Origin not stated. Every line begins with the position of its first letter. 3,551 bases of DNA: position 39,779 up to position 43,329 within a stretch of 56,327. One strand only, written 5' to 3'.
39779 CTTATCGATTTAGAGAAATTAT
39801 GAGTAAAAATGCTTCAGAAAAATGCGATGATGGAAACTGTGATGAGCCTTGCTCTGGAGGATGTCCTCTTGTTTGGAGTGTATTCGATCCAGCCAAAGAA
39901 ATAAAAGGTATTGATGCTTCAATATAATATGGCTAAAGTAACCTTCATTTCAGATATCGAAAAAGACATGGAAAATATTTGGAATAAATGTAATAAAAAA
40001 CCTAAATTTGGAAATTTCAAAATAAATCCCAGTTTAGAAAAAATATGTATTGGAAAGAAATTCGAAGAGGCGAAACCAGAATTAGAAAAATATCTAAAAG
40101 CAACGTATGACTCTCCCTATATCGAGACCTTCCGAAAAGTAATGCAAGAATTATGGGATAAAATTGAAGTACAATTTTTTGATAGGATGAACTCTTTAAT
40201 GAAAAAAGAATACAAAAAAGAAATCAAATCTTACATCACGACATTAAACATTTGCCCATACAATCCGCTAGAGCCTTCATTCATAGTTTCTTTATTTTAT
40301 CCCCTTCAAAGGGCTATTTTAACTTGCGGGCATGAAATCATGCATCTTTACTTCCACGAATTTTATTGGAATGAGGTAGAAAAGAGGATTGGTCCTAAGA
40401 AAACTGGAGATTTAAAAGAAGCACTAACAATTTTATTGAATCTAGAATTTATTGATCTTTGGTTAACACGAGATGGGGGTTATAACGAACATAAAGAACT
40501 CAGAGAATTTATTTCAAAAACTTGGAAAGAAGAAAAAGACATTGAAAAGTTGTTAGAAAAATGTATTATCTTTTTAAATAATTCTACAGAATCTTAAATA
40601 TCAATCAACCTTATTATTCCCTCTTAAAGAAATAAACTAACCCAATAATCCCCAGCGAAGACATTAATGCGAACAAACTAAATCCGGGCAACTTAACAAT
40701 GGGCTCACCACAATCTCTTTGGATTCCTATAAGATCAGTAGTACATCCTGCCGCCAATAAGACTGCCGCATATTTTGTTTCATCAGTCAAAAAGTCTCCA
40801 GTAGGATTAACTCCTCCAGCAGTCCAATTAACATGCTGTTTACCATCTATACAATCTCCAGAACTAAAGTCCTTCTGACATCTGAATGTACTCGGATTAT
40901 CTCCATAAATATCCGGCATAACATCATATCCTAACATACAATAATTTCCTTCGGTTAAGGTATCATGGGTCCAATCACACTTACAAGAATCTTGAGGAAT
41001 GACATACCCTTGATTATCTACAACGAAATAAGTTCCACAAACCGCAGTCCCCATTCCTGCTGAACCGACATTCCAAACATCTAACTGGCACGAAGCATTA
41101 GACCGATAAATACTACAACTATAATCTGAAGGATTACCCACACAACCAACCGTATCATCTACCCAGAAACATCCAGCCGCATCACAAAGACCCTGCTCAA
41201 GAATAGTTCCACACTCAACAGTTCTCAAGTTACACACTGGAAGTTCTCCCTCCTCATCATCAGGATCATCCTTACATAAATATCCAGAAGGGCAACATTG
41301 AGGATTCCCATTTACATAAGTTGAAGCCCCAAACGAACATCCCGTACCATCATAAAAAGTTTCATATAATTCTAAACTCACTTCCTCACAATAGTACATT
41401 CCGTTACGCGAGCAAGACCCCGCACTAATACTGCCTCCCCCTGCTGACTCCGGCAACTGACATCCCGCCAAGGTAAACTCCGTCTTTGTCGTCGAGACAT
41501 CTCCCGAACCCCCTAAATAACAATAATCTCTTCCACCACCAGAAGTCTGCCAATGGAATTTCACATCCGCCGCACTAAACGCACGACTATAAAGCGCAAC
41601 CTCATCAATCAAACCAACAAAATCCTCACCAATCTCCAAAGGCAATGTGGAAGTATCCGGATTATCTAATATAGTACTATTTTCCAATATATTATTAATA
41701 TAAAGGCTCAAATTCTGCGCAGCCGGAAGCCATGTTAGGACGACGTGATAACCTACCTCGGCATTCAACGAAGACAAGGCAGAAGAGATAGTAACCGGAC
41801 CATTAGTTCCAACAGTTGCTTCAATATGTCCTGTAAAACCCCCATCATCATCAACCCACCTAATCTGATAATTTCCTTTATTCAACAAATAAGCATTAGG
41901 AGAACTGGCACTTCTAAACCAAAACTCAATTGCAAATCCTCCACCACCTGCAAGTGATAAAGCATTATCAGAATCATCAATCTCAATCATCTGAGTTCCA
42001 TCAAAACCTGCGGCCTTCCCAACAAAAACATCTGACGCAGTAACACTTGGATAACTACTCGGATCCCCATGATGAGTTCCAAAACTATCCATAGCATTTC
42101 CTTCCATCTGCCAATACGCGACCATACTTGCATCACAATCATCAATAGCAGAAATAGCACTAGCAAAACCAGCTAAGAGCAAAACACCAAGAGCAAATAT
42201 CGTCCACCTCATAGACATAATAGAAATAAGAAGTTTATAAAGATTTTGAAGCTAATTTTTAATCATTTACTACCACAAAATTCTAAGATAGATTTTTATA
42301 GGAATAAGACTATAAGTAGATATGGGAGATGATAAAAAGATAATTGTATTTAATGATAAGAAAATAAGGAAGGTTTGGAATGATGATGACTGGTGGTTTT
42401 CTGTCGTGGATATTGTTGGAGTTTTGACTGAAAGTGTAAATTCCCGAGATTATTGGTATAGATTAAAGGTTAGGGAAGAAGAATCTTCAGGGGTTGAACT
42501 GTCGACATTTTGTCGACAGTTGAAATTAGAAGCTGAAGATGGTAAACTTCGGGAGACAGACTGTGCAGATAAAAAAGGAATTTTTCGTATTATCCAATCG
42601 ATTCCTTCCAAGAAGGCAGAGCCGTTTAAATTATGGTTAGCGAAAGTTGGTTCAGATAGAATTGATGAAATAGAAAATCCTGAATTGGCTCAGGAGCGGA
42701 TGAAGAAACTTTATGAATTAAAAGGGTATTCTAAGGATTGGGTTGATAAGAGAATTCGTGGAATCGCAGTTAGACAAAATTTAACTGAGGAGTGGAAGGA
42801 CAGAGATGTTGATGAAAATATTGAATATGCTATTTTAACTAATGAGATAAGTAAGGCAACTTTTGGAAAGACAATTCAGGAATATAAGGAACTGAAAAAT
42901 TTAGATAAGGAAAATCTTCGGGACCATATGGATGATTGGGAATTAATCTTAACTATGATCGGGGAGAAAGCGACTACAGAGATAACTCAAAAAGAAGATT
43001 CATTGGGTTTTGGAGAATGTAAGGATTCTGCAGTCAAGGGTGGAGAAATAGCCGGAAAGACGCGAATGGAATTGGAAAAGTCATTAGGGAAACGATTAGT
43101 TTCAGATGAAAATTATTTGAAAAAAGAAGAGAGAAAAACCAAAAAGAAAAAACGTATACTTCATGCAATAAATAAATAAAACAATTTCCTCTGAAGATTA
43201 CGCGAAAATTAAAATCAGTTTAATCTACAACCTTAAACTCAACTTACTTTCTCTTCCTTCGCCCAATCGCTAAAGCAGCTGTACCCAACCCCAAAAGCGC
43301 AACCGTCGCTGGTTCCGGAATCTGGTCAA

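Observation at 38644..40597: Unannotated 57-aa peptide with six Cys and six Asp, upstream of a radical SAM/SPASM enzyme and an HExxH protein: candidate archaeal ranthipeptide/SCIFF-like RiPP locus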

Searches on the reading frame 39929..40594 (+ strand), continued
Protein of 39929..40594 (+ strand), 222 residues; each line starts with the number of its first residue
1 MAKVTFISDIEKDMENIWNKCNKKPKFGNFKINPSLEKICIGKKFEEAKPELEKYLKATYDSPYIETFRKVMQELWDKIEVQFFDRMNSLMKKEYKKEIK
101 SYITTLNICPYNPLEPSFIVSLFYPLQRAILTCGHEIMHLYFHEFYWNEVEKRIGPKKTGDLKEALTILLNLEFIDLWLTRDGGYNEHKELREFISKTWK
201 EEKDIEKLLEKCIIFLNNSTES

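Call 89: find_related_loci(query=A3, collection=viral_contigs, flank=4000)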
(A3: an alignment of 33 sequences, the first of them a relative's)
Query A3 (222 aa) in viral_contigs; peptide patterns used: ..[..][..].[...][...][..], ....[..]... (x = any residue, [..] = any of these).
222 stretches matched a pattern, but none encodes a relative of the query by tblastn (E <= 1e-3).

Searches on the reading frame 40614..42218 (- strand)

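Call 3: search_protein_families(library=pfam, proteins=[window:40614-42218:-], max_evalue=1)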
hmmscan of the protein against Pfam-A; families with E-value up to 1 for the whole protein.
window:40614-42218:- (534 aa): 1 family
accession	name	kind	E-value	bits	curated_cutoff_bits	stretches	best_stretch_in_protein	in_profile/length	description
PF13385.13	Laminin_G_3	-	3.2e-14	53.8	27.6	1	87-220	12-151/151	Concanavalin A-like lectin/glucanases superfamily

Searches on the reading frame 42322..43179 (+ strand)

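Call 3: search_protein_families(library=pfam, proteins=[window:42322-43179:+], max_evalue=1)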
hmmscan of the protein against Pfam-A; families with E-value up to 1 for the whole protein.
window:42322-43179:+ (285 aa): 1 family
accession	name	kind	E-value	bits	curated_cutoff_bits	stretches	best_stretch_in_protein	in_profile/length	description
PF02498.22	Bro-N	-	6.8e-10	39.9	25.6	1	14-108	1-92/96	BRO family, N-terminal domain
